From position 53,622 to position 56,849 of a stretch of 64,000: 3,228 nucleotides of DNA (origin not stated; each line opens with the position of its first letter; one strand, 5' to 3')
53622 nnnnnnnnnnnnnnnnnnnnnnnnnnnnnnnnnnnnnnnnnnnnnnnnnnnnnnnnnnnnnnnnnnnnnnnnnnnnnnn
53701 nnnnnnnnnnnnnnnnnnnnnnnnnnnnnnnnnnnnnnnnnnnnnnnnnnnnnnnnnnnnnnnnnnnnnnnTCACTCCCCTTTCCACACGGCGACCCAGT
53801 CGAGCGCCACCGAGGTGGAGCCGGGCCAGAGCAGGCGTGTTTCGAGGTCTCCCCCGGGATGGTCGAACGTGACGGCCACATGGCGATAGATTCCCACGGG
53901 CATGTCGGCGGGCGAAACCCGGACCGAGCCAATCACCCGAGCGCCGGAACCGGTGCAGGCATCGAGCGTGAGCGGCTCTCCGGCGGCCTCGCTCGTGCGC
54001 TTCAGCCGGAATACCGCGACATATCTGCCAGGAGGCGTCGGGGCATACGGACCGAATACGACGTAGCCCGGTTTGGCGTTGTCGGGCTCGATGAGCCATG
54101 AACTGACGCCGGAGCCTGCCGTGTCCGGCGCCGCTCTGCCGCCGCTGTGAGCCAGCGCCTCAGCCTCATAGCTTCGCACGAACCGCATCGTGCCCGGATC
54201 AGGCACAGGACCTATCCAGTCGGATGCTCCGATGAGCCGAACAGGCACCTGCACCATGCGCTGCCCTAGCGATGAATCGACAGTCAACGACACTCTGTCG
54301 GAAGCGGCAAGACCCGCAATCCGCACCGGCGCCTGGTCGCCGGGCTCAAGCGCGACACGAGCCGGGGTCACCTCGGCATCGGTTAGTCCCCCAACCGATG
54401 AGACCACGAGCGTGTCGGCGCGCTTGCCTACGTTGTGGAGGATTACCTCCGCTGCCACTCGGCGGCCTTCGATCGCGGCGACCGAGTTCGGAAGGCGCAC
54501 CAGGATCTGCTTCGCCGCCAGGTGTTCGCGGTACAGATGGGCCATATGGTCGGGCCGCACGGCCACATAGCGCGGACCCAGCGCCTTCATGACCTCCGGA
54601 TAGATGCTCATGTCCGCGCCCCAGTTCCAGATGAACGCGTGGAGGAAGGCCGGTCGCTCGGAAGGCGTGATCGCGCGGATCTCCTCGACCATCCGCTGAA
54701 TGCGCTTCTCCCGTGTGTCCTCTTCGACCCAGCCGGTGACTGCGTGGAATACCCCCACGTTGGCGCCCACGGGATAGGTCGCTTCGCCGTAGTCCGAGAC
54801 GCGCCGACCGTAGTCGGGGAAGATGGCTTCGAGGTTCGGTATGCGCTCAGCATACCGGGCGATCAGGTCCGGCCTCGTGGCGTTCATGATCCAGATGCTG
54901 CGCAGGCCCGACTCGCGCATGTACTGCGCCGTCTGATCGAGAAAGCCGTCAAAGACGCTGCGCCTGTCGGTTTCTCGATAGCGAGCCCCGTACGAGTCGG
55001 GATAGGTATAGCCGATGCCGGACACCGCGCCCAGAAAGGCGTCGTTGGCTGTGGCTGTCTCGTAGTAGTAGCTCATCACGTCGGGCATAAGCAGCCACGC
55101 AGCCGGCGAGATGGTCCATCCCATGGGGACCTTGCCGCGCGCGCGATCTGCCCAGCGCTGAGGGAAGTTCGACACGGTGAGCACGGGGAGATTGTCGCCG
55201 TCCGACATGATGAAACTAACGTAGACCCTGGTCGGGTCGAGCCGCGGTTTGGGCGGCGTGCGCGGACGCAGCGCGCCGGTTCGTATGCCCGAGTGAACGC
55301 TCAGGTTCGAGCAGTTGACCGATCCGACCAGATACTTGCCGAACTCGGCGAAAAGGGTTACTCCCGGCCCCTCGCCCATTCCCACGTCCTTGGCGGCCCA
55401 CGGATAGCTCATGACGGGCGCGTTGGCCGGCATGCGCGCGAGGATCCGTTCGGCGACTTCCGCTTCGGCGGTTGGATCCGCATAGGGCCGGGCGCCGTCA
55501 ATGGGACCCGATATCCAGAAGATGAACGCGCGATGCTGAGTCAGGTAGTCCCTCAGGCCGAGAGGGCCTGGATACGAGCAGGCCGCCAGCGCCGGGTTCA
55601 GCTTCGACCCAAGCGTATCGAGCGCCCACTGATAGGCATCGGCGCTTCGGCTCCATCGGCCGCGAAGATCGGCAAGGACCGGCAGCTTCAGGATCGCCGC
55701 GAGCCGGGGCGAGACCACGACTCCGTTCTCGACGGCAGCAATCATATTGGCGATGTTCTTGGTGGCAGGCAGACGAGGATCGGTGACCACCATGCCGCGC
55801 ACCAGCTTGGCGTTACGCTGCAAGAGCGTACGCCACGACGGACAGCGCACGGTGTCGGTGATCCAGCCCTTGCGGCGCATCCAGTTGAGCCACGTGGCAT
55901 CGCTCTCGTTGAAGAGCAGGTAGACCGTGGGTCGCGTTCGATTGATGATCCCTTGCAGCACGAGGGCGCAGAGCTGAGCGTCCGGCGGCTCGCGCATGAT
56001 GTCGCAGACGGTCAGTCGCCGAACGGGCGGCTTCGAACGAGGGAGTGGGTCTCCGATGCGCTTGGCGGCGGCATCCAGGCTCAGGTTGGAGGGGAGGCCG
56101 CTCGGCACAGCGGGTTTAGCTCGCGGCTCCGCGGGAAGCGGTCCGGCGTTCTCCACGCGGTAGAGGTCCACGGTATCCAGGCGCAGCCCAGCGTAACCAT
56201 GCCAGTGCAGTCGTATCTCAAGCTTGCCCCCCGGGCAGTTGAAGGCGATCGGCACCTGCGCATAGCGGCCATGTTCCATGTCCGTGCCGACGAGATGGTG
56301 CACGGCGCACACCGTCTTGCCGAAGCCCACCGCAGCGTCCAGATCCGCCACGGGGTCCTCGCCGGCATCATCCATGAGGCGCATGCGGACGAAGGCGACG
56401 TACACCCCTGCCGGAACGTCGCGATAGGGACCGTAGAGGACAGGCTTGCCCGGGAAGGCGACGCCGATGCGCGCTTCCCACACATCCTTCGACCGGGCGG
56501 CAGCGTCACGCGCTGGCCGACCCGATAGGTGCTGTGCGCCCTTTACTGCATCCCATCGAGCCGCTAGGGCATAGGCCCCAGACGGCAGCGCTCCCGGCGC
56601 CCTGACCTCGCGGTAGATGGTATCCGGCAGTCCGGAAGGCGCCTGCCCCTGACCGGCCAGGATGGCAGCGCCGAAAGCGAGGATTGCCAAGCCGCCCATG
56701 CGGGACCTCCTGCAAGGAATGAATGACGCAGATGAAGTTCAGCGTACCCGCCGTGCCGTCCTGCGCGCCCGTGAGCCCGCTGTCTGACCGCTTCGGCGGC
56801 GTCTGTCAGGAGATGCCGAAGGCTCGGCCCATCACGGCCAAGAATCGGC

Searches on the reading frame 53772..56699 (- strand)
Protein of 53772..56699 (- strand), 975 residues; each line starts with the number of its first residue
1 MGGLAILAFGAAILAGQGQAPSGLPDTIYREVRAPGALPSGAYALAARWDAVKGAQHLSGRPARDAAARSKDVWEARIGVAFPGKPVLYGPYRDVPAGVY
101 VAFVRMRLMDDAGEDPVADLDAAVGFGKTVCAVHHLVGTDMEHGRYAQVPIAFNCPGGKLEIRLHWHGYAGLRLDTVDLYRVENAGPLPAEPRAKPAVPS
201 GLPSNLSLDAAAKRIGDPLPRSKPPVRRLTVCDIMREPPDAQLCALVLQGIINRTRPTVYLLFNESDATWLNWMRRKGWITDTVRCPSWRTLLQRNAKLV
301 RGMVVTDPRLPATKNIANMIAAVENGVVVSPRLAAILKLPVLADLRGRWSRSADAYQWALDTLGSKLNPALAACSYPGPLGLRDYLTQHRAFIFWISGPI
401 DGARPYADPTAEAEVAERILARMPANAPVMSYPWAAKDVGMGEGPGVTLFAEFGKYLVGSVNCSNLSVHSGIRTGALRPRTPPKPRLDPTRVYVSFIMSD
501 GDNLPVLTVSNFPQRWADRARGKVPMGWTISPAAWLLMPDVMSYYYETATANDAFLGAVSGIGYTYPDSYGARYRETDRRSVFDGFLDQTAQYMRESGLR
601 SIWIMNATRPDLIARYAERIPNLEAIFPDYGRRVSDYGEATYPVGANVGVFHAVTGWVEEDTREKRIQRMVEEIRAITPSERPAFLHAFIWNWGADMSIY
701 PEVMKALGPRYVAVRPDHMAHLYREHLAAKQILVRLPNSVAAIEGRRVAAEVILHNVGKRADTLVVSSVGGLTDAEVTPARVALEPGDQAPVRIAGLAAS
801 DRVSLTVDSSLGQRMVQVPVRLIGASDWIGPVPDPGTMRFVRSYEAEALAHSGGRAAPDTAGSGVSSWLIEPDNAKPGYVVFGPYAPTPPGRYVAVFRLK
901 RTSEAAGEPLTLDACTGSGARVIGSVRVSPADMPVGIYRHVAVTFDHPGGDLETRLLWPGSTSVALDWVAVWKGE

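Call 10: search_protein_families(library=pfam, proteins=[window:53772-56699:-])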
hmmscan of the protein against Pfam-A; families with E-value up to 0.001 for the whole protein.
window:53772-56699:- (975 aa): 4 families
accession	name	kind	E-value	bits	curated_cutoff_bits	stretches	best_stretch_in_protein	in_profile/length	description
PF14323.11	GxGYxYP_C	-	3.1e-56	191.3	27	1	492-724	3-242/242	GxGYxYP putative glycoside hydrolase C-terminal domain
PF20958.2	GxGYxYP_N_3rd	-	4.9e-19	68.7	24.4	1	379-471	13-91/91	GxGYxYP third domain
PF20957.2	GxGYxYP_N_2nd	-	1.4e-14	54.4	24.5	1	301-367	2-68/68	GxGYxYP_N second domain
PF16216.10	GxGYxYP_N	-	3.5e-10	40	23.9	1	231-294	4-68/72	GxGYxYP_N 1st domain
